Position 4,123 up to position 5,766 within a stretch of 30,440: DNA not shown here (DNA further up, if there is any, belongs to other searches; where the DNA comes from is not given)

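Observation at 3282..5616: Degenerate GlmL-like (actin-fold) protein coupled to a barrel-sandwich-hybrid protein: orphan two-gene module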

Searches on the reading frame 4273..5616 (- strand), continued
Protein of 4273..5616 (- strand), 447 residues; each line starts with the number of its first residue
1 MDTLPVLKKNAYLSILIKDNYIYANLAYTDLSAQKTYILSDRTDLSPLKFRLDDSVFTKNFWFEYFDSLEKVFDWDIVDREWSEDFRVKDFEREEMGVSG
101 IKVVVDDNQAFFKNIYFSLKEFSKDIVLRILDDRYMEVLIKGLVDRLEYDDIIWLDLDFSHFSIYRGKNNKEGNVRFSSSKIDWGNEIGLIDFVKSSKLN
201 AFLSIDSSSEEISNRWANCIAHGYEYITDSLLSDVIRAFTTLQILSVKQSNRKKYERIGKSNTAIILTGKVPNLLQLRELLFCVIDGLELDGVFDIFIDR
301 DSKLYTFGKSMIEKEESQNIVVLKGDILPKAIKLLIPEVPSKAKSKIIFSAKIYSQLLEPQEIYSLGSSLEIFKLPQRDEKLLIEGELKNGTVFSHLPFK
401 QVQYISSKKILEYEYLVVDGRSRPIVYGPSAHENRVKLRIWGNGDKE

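Call 47: search_protein_families(library=pfam, alignment_id=A4, max_evalue=10)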
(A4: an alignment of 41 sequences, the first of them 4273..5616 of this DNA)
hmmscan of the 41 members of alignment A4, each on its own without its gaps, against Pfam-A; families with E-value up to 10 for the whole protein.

A. member 1, window:4273-5616:- (447 aa): 0 families

B. families by the number of members that match (of 41 scanned): 18 families
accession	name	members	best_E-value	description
PF10437.14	Lip_prot_lig_C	1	0.0051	Bacterial lipoate protein ligase C-terminus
PF24360.1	DUF7516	1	0.023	Domain of unknown function (DUF7516)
PF04063.20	DUF383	1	0.031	Domain of unknown function (DUF383)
PF10440.15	WIYLD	1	0.031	Ubiquitin-binding WIYLD domain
PF17328.7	DUF5366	1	0.04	Family of unknown function (DUF5366)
PF08597.15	eIF3_subunit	1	0.043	Translation initiation factor eIF3 subunit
PF05176.20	ATP-synt_10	1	0.05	ATP10 protein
PF04711.18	ApoA-II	1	0.08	Apolipoprotein A-II (ApoA-II)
PF03909.22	BSD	1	0.11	BSD domain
PF04746.17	DUF575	1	0.13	Protein of unknown function (DUF575)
PF10131.15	PTPS_related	1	0.14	6-pyruvoyl-tetrahydropterin synthase related domain; membrane protein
PF19563.4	DUF6085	1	0.15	Family of unknown function (DUF6085)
PF18747.7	HMUD2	1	0.17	5-hmdU DNA kinase 2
PF15330.11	SIT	1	0.17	SHP2-interacting transmembrane adaptor protein, SIT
PF21418.3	LinB-like_C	1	0.17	Lincosamide nucleotidyltransferase-like, C-terminal domain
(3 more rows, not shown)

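Call 52: find_related_loci(query=A5, collection=metagenome_contigs, flank=8000)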
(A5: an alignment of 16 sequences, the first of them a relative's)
Query A5 (455 aa) in metagenome_contigs; peptide patterns used: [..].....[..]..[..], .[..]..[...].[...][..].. (x = any residue, [..] = any of these).
117 stretches matched a pattern; 4 encode a relative of the query (tblastn E <= 1e-3); 4 distinct loci.
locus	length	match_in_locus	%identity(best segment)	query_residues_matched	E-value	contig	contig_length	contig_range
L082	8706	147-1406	35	13-449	1e-75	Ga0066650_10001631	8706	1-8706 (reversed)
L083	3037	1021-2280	35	13-449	2e-76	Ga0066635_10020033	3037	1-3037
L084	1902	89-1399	34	1-452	1e-68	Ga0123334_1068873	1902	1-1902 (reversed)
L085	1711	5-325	40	344-452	8e-20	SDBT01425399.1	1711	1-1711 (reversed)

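Call 60: list_cluster_members(proteins=[P0260, P0271, P0265, P0272, P0290, P0298, P0315, P0240, P0241, P0230])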
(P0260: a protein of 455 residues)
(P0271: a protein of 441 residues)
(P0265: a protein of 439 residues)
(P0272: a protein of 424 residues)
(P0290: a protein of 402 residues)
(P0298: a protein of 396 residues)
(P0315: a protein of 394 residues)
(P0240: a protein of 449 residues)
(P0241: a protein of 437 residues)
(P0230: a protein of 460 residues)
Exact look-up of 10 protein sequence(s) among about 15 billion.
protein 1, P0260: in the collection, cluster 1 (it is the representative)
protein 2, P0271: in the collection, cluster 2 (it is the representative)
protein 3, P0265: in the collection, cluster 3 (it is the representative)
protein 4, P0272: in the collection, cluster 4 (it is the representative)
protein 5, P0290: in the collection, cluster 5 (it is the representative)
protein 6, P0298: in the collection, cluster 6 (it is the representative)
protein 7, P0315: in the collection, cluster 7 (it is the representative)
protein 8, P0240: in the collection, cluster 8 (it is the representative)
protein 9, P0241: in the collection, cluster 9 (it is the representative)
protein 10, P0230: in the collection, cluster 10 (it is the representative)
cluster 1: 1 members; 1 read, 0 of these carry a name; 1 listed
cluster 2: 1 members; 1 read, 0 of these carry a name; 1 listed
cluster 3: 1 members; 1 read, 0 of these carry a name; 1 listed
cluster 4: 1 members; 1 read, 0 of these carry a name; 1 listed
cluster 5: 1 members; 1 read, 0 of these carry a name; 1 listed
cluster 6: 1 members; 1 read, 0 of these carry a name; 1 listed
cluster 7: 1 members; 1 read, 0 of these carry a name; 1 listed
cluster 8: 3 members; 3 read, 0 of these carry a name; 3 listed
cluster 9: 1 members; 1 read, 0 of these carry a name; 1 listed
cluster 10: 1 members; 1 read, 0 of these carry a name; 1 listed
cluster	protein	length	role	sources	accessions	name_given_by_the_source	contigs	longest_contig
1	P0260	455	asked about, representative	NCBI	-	-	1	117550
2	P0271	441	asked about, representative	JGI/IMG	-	-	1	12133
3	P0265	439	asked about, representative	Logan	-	-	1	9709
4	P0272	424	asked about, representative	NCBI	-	-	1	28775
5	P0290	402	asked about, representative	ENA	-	-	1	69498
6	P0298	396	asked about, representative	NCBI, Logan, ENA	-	-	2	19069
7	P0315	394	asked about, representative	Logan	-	-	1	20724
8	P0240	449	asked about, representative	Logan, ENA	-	-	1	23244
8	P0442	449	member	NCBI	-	-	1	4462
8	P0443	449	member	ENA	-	-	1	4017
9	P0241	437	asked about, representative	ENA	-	-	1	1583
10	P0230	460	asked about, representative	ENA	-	-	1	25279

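Call 61: find_encoding_contigs(protein=P0260, flank=8000, max_places=2)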
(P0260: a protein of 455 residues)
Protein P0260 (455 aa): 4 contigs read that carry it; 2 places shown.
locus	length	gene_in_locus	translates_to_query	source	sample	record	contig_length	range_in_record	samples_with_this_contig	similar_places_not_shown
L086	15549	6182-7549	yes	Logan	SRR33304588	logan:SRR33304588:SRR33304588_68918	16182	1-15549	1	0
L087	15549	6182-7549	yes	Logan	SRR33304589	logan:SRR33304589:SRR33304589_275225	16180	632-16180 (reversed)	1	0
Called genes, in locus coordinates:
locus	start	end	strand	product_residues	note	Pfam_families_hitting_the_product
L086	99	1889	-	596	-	PF01841:Transglut_core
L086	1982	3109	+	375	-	PF01926:MMR_HSR1, PF02421:FeoB_N, PF06071:YchF-GTPase_C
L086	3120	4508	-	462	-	PF17210:SdrD_B (faint), PF13620:CarboxypepD_reg (weak), PF13715:CarbopepD_reg_2 (weak), PF22904:NOMO1-like_2nd (faint), PF13620:CarboxypepD_reg (weak)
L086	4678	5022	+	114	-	PF01250:Ribosomal_S6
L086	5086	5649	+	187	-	PF00436:SSB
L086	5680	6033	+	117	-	PF01084:Ribosomal_S18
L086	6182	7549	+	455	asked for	-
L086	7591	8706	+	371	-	-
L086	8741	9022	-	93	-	PF04014:MazE_antitoxin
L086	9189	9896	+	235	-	-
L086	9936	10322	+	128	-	-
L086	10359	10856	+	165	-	-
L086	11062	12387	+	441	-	PF22694:CtpB_N-like (weak), PF00595:PDZ (weak), PF13180:PDZ_2, PF17820:PDZ_6, PF03572:Peptidase_S41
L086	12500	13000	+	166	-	PF01281:Ribosomal_L9_N, PF03948:Ribosomal_L9_C (weak)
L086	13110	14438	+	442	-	PF00089:Trypsin, PF13365:Trypsin_2, PF00595:PDZ (faint), PF13180:PDZ_2, PF17820:PDZ_6 (weak)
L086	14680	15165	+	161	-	-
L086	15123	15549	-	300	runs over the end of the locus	PF13649:Methyltransf_25 (faint), PF13847:Methyltransf_31 (faint), PF17827:PrmC_N, PF06325:PrmA, PF05175:MTS, PF12847:Methyltransf_18 (weak)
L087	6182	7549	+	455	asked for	-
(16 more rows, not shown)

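Call 62: find_encoding_contigs(protein=P0290, flank=8000, max_places=1)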
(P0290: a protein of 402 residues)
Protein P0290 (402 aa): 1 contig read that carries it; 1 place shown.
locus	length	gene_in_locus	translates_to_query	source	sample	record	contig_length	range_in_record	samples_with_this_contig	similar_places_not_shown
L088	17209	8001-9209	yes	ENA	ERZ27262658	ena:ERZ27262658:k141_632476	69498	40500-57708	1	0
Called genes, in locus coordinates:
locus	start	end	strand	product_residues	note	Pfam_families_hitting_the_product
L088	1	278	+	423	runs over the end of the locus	PF07497:Rho_RNA_bind, PF00006:ATP-synt_ab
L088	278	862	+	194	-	PF09335:VTT_dom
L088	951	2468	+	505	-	PF02885:Glycos_trans_3N, PF00591:Glycos_transf_3 (faint), PF07831:PYNP_C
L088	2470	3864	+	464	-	PF00753:Lactamase_B, PF12706:Lactamase_B_2 (faint), PF16661:Lactamase_B_6 (weak), PF10996:Beta-Casp, PF07521:RMMBL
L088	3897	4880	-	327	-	PF01008:IF-2B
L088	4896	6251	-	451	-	PF23446:LysM1_NFP_LYK (faint), PF01476:LysM, PF23472:LysM2_CERK1_LYK3_4_5 (faint), PF23473:LysM3_LYK4_5 (weak), PF01476:LysM, PF01551:Peptidase_M23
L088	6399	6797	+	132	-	PF01250:Ribosomal_S6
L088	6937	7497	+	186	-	PF00436:SSB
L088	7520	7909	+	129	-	PF01084:Ribosomal_S18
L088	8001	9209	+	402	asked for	-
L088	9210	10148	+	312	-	-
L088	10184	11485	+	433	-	PF00595:PDZ, PF13180:PDZ_2, PF17820:PDZ_6, PF03572:Peptidase_S41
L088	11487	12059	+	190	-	PF01281:Ribosomal_L9_N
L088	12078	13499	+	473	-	PF00089:Trypsin, PF13365:Trypsin_2, PF00595:PDZ (faint), PF13180:PDZ_2, PF17820:PDZ_6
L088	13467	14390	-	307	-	PF13847:Methyltransf_31 (weak)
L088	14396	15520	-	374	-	PF03462:PCRF, PF00472:RF-1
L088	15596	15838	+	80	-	PF01197:Ribosomal_L31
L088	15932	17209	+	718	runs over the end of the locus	PF04675:DNA_ligase_A_N, PF01068:DNA_ligase_A_M, PF04679:DNA_ligase_A_C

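Call 63: find_encoding_contigs(protein=P0315, flank=8000, max_places=1)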
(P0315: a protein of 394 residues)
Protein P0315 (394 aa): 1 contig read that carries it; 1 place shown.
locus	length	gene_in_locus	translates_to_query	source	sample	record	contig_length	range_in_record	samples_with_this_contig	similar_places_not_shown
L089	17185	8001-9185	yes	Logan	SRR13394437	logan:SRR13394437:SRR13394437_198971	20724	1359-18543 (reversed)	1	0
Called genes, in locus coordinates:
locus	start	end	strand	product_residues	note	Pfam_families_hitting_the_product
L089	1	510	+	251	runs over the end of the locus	-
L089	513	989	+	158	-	-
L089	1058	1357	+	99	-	PF01371:Trp_repressor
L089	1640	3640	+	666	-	-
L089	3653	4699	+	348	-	PF05343:Peptidase_M42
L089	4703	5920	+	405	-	PF13393:tRNA-synt_His, PF00152:tRNA-synt_2 (faint), PF00587:tRNA-synt_2b, PF13393:tRNA-synt_His (weak), PF03129:HGTP_anticodon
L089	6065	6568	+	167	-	PF00383:dCMP_cyt_deam_1, PF14437:MafB19-deam, PF14439:Bd3614-deam (faint)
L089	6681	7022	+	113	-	PF01250:Ribosomal_S6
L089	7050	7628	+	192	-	PF00436:SSB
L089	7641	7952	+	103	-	PF01084:Ribosomal_S18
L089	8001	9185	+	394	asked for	-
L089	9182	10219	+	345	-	-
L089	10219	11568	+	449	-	PF22694:CtpB_N-like (weak), PF00595:PDZ (weak), PF13180:PDZ_2, PF17820:PDZ_6, PF03572:Peptidase_S41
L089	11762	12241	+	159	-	PF01281:Ribosomal_L9_N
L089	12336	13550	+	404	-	PF00089:Trypsin, PF13365:Trypsin_2, PF00595:PDZ (weak), PF13180:PDZ_2, PF17820:PDZ_6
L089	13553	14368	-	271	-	PF05175:MTS (weak), PF06325:PrmA (weak), PF13847:Methyltransf_31, PF08242:Methyltransf_12 (weak), PF13649:Methyltransf_25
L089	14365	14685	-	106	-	PF01197:Ribosomal_L31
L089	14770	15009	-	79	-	-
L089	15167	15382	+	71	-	PF02583:Trns_repr_metal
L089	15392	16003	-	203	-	PF04203:Sortase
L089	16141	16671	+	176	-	-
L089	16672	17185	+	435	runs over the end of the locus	PF00772:DnaB, PF13481:AAA_25, PF03796:DnaB_C, PF06745:ATPase (weak)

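Call 64: find_encoding_contigs(protein=P0298, flank=8000, max_places=1)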
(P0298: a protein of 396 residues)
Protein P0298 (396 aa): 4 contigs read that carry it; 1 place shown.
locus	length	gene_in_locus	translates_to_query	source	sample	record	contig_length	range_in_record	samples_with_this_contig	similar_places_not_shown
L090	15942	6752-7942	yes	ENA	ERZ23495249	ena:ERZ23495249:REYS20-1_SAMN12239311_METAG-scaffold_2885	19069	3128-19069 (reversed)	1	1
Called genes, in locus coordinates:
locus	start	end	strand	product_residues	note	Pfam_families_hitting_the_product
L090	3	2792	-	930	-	?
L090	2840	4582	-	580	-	PF00005:ABC_tran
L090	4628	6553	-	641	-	PF04675:DNA_ligase_A_N, PF01068:DNA_ligase_A_M, PF04679:DNA_ligase_A_C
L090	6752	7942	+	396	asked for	-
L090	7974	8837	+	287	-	-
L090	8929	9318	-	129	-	PF01084:Ribosomal_S18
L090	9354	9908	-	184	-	PF00436:SSB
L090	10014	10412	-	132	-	PF01250:Ribosomal_S6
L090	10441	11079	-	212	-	PF00081:Sod_Fe_N, PF02777:Sod_Fe_C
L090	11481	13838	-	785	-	PF14488:DUF4434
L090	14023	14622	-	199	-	PF02163:Peptidase_M50 (weak)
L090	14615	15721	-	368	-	PF01368:DHH, PF02272:DHHA1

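Call 66: search_protein_families(library=pfam, proteins=[L086:7591-8706:+, L088:9210-10148:+, L089:9182-10219:+, L090:7974-8837:+, L082:1509-2573:+], max_evalue=0.01)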
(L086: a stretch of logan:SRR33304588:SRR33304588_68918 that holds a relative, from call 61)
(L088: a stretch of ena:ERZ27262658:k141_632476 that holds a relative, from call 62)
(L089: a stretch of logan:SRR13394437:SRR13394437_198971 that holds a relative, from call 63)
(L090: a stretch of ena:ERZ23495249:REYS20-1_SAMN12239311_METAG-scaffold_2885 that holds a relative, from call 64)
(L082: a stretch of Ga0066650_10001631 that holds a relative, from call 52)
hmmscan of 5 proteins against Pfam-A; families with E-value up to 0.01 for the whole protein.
L086:7591-8706:+ (371 aa): 1 family
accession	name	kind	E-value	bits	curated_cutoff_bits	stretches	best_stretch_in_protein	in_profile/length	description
PF02225.27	PA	-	0.0062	17.1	23.9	0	166-230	24-63/95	PA domain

L088:9210-10148:+ (312 aa): 0 families

L089:9182-10219:+ (345 aa): 1 family
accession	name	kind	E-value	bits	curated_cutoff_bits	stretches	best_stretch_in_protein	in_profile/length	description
PF21668.3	RPOC_hybrid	-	0.0011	19.1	27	0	67-89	48-70/102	DNA-directed RNA polymerase subunit beta', hybrid domain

L090:7974-8837:+ (287 aa): 0 families

L082:1509-2573:+ (354 aa): 0 families

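Call 78: search_protein_families(library=padloc, proteins=[window:4273-5616:-, L086:6182-7549:+, L086:7591-8706:+], max_evalue=0.1)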
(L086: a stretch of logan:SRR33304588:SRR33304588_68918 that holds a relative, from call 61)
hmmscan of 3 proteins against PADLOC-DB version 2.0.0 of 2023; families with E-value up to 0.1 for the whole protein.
window:4273-5616:- (447 aa): 0 families

L086:6182-7549:+ (455 aa): 0 families

L086:7591-8706:+ (371 aa): 0 families

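Call 79: search_protein_families(library=phrogs, proteins=[window:4273-5616:-, L086:6182-7549:+, L086:7591-8706:+], max_evalue=0.1)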
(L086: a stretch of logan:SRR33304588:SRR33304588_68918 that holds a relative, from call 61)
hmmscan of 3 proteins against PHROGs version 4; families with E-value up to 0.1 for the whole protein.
window:4273-5616:- (447 aa): 0 families

L086:6182-7549:+ (455 aa): 0 families

L086:7591-8706:+ (371 aa): 1 family
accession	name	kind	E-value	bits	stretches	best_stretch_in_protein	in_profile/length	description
phrog_21328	-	unknown function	0.0037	18.5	1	162-205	22-64/75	-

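Call 80: find_encoding_contigs(protein=P0272, flank=7000, max_places=1)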
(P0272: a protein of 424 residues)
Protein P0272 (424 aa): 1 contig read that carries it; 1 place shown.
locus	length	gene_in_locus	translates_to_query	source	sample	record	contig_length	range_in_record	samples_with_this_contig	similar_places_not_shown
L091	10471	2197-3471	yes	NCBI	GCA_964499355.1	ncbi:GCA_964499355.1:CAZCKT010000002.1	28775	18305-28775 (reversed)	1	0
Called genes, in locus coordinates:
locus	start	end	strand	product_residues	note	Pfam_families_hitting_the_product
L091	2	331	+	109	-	?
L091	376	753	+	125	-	PF01084:Ribosomal_S18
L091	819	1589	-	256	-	PF01978:TrmB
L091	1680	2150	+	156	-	-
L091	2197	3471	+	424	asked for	-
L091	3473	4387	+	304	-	-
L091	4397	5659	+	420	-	PF00595:PDZ, PF13180:PDZ_2, PF17820:PDZ_6, PF03572:Peptidase_S41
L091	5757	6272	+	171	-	PF01281:Ribosomal_L9_N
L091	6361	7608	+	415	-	PF00089:Trypsin, PF13365:Trypsin_2, PF00595:PDZ (weak), PF13180:PDZ_2, PF17820:PDZ_6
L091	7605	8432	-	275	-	PF05175:MTS (weak), PF06325:PrmA (weak), PF13847:Methyltransf_31, PF13649:Methyltransf_25 (weak)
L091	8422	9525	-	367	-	PF03462:PCRF, PF00472:RF-1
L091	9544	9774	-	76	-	PF01197:Ribosomal_L31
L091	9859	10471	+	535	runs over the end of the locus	-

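Call 81: find_encoding_contigs(protein=P0283, flank=7000, max_places=1)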
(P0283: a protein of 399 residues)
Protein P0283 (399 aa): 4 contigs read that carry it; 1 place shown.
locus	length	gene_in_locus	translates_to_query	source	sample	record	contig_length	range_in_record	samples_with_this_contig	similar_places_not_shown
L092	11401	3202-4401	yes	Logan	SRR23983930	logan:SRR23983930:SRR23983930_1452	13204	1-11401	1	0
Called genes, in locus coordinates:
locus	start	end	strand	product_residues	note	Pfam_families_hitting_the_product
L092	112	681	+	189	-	PF01871:AMMECR1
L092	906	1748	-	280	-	PF01145:Band_7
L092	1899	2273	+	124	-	PF01250:Ribosomal_S6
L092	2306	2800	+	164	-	PF00436:SSB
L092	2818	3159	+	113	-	PF01084:Ribosomal_S18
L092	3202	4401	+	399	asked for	-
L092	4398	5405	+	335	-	-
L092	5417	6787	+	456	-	PF00595:PDZ (faint), PF22694:CtpB_N-like (weak), PF13180:PDZ_2, PF17820:PDZ_6, PF03572:Peptidase_S41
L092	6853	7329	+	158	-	PF01281:Ribosomal_L9_N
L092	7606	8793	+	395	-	PF00089:Trypsin, PF10459:Peptidase_S46 (faint), PF13365:Trypsin_2, PF13180:PDZ_2, PF00595:PDZ (weak), PF17820:PDZ_6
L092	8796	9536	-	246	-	PF01978:TrmB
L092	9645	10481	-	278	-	PF02384:N6_Mtase (weak), PF13847:Methyltransf_31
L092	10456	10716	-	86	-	PF01197:Ribosomal_L31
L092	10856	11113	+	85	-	PF02583:Trns_repr_metal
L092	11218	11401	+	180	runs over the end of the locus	-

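Call 82: find_encoding_contigs(protein=P0277, flank=7000, max_places=1)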
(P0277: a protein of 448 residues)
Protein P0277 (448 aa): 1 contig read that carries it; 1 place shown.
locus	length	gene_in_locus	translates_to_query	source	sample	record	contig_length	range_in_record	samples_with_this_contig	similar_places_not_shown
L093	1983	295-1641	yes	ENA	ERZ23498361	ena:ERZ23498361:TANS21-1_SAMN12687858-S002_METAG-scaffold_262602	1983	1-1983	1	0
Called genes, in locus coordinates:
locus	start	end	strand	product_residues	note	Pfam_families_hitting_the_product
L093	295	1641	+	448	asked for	-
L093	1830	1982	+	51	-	?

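Call 83: find_encoding_contigs(protein=P0240, flank=7000, max_places=1)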
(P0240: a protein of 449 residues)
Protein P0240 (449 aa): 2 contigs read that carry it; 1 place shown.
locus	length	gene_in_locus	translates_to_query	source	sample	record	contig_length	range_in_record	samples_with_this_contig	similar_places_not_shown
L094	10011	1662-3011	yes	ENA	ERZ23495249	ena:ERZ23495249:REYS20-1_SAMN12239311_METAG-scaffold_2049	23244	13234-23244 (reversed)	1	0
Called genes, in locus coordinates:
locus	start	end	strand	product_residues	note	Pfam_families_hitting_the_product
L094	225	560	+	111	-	PF01250:Ribosomal_S6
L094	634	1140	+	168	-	PF00436:SSB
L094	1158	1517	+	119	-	PF01084:Ribosomal_S18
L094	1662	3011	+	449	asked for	-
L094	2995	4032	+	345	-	-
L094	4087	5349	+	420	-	PF22694:CtpB_N-like, PF00595:PDZ, PF13180:PDZ_2, PF17820:PDZ_6, PF03572:Peptidase_S41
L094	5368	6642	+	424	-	PF13365:Trypsin_2, PF13180:PDZ_2 (weak), PF00595:PDZ (weak), PF17820:PDZ_6 (weak)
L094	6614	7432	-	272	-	PF05175:MTS, PF06325:PrmA, PF13489:Methyltransf_23 (faint), PF13847:Methyltransf_31, PF08241:Methyltransf_11 (faint), PF08242:Methyltransf_12 (weak), PF13649:Methyltransf_25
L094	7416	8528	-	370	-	PF03462:PCRF, PF00472:RF-1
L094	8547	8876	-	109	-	PF01197:Ribosomal_L31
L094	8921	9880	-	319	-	-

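Call 88: list_cluster_members(proteins=[P0254])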
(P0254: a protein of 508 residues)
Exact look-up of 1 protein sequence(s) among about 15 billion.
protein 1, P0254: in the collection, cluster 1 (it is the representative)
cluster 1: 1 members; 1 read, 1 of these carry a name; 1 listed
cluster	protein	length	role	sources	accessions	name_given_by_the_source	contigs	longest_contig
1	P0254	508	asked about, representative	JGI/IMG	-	hypothetical protein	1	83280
